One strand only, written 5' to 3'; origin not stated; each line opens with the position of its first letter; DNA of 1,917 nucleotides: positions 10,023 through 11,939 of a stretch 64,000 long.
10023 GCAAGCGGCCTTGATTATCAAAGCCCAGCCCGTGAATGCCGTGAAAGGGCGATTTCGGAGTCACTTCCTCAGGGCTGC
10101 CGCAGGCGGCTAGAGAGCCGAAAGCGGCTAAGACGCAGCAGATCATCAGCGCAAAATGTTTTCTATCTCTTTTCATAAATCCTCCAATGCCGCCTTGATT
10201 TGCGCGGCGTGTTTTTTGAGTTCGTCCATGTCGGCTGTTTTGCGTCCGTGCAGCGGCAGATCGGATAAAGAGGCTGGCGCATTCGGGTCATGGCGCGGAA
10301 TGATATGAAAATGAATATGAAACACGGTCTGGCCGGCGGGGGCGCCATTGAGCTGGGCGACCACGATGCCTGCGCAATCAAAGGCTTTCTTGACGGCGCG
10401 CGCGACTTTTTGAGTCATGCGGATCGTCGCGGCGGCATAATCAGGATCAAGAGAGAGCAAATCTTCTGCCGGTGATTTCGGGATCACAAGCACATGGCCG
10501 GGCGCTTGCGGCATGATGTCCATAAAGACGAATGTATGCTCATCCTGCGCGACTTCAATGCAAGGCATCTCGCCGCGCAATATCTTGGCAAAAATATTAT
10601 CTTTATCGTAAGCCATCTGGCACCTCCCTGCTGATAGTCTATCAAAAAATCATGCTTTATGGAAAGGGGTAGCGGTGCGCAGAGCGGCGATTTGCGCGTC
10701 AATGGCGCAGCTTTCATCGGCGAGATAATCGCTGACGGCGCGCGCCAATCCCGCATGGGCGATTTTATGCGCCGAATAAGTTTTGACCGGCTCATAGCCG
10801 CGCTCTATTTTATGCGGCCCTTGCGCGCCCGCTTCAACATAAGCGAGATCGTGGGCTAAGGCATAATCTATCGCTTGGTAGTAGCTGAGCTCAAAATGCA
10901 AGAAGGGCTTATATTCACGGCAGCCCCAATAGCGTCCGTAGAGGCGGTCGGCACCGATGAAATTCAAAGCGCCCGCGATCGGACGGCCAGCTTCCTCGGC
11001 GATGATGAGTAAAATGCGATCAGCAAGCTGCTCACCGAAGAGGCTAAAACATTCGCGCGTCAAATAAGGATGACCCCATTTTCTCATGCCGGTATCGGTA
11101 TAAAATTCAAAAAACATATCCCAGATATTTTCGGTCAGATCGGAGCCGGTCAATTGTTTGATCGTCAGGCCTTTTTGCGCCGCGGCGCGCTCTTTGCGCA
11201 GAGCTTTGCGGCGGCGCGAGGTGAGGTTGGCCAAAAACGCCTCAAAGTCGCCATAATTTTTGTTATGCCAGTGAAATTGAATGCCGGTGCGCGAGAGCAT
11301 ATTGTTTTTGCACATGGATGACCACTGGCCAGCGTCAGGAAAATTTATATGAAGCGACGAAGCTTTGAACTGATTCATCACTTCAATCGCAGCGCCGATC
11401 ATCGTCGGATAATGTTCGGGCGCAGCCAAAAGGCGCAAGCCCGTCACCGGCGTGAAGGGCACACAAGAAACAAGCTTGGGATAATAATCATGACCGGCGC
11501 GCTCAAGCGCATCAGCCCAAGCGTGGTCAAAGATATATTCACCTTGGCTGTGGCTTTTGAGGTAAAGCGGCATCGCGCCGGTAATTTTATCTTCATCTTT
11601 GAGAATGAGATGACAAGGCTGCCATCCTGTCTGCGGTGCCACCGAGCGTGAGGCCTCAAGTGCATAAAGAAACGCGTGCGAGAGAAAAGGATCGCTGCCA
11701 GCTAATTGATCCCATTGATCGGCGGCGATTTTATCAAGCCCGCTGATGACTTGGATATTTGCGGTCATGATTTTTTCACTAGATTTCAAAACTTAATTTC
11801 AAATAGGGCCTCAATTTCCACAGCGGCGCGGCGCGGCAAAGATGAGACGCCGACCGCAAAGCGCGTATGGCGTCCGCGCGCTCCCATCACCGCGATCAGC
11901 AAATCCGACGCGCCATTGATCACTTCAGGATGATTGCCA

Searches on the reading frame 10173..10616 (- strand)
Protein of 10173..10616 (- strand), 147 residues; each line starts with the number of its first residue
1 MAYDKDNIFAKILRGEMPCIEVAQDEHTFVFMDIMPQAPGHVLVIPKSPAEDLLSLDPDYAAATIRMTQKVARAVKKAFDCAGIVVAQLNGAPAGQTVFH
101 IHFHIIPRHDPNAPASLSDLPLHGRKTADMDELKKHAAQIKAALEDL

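Call 3: search_protein_families(library=pfam, proteins=[window:10173-10616:-], max_evalue=1)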
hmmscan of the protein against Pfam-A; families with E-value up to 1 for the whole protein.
window:10173-10616:- (147 aa): 3 families
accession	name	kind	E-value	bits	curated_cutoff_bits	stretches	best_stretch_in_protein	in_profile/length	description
PF01230.28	HIT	-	7.9e-27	94.2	21.5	1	15-109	2-96/98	HIT domain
PF11969.13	DcpS_C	-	2.2e-13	51.1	24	1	8-107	3-101/114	Scavenger mRNA decapping enzyme C-term binding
PF02611.20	CDH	-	0.1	12.6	25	1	16-103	22-113/224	CDP-diacylglycerol pyrophosphatase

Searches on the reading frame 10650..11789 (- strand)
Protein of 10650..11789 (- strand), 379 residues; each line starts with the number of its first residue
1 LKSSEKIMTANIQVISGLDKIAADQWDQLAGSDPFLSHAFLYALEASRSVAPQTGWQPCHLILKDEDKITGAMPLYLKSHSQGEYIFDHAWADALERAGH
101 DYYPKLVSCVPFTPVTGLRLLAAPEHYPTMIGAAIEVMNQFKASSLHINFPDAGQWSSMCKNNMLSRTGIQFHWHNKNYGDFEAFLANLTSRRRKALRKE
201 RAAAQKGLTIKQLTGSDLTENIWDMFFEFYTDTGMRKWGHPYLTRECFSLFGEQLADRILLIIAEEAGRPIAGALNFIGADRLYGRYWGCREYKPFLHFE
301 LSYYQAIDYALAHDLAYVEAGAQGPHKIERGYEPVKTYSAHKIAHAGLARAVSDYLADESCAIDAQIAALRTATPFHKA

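Call 3: search_protein_families(library=pfam, proteins=[window:10650-11789:-], max_evalue=1)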
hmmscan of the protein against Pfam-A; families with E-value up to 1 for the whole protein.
window:10650-11789:- (379 aa): 2 families
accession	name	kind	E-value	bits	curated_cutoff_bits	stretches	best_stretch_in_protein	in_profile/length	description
PF04339.18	FemAB_like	-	1.5e-149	498.6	27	1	18-378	2-369/369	Peptidogalycan biosysnthesis/recognition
PF13480.13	Acetyltransf_6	-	6.2e-08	33.4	22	1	192-322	2-136/143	Acetyltransferase (GNAT) domain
